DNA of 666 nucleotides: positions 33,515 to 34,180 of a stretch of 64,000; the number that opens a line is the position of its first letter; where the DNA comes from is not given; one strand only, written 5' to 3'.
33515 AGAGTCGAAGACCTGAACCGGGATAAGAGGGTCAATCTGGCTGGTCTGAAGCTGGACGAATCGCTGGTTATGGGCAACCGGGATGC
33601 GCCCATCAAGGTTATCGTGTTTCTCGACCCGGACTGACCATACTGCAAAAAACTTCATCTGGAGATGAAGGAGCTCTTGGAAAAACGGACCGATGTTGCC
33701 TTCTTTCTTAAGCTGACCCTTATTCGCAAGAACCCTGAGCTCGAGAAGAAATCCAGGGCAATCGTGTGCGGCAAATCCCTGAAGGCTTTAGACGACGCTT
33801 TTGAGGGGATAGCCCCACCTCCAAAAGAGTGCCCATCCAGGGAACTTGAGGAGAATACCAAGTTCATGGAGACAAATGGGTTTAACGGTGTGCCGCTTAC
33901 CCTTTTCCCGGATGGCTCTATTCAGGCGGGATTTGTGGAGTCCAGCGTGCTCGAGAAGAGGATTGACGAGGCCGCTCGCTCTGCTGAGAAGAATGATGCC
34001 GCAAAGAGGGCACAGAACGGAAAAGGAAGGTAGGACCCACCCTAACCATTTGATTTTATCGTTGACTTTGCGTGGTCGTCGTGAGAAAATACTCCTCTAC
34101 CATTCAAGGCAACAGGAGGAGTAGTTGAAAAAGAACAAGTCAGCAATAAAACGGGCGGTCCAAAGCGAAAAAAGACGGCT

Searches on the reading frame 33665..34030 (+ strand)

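Call 49: search_protein_families(library=pfam, proteins=[window:33665-34030:+], max_evalue=0.001)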
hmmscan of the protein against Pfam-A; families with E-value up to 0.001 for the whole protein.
window:33665-34030:+ (122 aa): 1 family
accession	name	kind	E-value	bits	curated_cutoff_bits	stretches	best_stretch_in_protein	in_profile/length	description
PF13098.12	Thioredoxin_2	-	0.00036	21.3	27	1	14-97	36-101/104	Thioredoxin-like domain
